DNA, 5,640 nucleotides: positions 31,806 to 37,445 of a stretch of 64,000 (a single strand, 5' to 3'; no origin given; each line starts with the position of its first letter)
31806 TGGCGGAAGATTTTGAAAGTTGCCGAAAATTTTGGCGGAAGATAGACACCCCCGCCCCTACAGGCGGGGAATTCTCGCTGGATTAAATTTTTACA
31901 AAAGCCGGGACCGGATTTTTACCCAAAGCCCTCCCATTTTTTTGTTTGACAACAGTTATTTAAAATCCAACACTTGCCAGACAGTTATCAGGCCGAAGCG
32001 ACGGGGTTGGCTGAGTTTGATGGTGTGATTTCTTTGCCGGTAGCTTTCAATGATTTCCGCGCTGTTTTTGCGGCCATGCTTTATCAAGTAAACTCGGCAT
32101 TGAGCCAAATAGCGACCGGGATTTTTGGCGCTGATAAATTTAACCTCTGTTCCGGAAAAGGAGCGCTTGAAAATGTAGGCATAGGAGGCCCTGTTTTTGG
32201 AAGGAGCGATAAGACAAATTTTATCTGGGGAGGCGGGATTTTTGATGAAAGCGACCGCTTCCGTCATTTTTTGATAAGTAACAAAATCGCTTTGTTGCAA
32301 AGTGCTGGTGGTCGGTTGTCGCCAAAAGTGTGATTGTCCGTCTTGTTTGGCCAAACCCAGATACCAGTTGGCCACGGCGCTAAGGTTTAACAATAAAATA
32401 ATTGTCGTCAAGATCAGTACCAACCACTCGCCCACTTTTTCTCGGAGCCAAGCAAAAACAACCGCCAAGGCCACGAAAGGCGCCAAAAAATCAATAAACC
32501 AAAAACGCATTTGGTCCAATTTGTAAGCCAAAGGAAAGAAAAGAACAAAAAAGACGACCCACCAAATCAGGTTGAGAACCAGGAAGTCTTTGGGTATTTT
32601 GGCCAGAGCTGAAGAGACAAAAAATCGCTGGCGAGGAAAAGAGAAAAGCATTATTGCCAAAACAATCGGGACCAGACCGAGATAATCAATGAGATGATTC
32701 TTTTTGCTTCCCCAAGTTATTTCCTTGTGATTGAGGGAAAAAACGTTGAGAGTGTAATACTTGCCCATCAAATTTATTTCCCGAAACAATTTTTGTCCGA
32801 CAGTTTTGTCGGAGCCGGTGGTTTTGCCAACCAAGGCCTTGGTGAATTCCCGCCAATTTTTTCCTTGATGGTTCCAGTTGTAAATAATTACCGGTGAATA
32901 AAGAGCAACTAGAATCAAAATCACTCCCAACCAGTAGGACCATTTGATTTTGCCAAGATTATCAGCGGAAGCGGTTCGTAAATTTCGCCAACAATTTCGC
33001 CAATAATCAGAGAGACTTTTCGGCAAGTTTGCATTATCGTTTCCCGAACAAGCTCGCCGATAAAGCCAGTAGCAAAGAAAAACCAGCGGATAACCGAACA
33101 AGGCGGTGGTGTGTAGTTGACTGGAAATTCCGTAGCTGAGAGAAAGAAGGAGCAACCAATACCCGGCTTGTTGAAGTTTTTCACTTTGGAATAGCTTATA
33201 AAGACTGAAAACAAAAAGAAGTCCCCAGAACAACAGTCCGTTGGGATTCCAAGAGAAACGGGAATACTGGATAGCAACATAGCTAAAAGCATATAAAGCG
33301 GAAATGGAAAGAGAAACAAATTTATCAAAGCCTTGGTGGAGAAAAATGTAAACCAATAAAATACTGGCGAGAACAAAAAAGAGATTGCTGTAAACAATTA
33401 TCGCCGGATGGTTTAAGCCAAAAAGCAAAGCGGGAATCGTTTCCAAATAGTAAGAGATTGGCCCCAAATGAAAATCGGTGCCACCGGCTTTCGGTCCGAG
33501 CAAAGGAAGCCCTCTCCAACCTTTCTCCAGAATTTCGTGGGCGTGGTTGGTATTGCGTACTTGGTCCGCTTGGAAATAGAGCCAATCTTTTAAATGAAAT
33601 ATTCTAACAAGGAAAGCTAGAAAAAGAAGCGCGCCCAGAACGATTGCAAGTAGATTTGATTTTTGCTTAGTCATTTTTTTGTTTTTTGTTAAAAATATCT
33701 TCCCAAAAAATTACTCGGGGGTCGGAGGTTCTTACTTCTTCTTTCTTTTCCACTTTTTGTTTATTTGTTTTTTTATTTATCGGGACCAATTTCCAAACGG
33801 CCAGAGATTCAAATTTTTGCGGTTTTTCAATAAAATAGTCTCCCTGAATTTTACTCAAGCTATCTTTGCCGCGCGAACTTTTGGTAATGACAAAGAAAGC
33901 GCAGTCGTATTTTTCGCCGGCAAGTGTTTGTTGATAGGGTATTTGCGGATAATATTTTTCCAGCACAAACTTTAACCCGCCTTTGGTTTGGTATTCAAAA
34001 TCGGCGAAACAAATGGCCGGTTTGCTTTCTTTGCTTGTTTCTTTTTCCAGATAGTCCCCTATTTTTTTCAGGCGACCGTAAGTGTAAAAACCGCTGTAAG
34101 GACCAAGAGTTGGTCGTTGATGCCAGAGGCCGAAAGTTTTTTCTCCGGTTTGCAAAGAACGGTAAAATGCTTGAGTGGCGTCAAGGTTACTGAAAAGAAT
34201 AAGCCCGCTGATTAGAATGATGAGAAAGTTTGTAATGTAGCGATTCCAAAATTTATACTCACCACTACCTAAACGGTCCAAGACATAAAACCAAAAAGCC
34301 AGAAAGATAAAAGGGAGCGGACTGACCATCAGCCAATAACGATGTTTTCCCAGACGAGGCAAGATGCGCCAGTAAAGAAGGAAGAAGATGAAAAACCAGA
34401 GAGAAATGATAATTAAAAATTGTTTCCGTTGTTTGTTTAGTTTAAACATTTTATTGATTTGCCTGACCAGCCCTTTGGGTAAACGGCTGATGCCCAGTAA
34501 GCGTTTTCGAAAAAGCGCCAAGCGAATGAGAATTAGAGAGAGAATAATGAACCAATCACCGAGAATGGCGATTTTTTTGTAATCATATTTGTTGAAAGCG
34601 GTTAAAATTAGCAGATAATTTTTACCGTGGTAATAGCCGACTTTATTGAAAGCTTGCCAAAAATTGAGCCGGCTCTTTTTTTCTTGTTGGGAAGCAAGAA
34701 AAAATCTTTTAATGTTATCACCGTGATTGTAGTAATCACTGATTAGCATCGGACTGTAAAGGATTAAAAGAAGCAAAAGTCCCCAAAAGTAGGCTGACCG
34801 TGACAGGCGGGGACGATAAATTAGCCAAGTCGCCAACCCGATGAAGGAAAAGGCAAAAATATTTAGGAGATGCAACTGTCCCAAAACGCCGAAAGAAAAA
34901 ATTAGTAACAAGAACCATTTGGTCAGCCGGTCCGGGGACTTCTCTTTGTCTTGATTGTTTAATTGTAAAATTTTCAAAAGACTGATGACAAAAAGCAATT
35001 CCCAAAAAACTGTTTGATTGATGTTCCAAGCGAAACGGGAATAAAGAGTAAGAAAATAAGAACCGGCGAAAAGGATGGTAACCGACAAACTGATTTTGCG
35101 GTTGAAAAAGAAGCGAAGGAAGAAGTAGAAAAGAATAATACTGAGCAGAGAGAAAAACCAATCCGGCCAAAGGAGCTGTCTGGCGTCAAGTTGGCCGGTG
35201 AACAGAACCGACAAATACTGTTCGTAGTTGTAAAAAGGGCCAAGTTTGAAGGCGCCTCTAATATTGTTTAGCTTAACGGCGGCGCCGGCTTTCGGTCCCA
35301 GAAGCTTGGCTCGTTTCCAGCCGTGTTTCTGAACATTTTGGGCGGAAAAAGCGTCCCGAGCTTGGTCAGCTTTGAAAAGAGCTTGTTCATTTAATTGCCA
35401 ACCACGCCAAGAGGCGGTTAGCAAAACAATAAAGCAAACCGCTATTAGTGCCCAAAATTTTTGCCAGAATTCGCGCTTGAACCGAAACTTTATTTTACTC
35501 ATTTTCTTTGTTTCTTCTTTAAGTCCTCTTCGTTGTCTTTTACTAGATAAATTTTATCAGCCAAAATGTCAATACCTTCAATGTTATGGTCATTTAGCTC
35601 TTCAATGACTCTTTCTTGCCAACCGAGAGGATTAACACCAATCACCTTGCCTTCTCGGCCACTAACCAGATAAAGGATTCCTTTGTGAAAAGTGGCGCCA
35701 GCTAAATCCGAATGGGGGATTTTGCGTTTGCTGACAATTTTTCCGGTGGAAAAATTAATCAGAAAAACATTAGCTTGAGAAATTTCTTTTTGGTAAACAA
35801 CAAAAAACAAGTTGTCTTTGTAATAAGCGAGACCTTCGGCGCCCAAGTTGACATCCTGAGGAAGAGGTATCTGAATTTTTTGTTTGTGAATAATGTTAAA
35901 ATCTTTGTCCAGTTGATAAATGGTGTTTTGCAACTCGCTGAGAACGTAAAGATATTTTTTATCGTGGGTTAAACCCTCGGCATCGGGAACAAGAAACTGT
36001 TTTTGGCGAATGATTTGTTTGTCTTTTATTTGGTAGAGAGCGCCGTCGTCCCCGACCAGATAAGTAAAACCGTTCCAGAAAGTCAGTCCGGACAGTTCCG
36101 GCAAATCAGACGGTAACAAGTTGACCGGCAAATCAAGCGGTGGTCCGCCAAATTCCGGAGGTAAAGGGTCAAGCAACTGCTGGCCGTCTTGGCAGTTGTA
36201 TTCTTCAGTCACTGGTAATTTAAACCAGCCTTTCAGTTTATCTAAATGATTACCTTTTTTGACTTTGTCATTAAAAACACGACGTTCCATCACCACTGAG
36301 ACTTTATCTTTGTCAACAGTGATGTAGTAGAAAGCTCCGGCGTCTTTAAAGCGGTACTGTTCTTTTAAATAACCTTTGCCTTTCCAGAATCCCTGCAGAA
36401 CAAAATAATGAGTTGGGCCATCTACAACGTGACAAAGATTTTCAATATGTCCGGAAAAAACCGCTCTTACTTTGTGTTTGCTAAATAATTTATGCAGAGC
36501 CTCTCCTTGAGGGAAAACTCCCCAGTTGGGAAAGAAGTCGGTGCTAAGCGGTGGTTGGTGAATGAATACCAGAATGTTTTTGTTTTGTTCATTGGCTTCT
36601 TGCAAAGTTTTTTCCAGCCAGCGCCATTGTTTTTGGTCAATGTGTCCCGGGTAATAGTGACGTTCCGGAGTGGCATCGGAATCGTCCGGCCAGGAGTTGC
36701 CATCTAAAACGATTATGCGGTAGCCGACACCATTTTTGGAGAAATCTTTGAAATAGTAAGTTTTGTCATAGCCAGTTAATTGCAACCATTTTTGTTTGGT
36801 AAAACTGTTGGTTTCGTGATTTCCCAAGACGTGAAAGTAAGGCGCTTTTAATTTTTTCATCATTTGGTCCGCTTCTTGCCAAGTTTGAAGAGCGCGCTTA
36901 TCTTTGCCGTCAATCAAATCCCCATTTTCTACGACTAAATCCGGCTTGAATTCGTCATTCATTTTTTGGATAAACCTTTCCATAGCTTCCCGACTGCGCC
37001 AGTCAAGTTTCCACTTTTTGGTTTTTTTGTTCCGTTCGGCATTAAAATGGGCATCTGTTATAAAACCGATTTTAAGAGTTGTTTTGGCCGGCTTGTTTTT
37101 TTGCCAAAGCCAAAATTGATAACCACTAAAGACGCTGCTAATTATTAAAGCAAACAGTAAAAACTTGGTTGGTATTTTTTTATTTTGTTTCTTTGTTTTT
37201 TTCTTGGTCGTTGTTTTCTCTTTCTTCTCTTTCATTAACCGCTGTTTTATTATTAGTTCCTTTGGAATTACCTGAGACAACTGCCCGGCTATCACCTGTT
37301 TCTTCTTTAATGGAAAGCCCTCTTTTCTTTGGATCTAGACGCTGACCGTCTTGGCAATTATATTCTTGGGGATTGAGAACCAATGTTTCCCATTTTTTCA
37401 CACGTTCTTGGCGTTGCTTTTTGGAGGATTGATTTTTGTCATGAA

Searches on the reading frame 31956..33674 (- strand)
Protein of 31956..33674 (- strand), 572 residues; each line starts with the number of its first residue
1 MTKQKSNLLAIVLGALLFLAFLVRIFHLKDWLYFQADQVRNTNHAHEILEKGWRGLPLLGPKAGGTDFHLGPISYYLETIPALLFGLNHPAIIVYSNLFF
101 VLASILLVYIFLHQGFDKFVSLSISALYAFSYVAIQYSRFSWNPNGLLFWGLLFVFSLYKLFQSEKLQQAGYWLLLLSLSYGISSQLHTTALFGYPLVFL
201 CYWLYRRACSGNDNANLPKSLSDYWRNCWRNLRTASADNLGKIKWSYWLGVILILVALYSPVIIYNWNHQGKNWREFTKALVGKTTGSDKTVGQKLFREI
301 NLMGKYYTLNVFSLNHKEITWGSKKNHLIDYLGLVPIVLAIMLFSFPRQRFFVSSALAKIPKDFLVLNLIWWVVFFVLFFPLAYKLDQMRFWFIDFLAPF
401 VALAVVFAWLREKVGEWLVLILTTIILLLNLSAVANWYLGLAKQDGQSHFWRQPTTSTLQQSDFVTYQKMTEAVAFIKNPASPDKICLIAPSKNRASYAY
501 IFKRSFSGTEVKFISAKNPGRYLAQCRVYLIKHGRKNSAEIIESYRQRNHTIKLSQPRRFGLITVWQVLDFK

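Call 76: search_protein_families(library=pfam, proteins=[window:31956-33674:-], max_evalue=0.00001)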
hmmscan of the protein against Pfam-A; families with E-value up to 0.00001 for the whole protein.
window:31956-33674:- (572 aa): 1 family
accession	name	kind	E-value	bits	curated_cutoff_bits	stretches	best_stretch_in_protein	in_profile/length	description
PF02366.24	PMT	-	7.9e-06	26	22.7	1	13-207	3-202/245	Dolichyl-phosphate-mannose-protein mannosyltransferase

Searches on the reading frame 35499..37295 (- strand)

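Call 76: search_protein_families(library=pfam, proteins=[window:35499-37295:-], max_evalue=0.00001)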
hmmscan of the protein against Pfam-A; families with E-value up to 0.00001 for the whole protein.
window:35499-37295:- (598 aa): 1 family
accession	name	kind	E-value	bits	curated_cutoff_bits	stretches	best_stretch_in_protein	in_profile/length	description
PF00149.33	Metallophos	-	8.3e-17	62.7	21.5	1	74-284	1-188/191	Calcineurin-like phosphoesterase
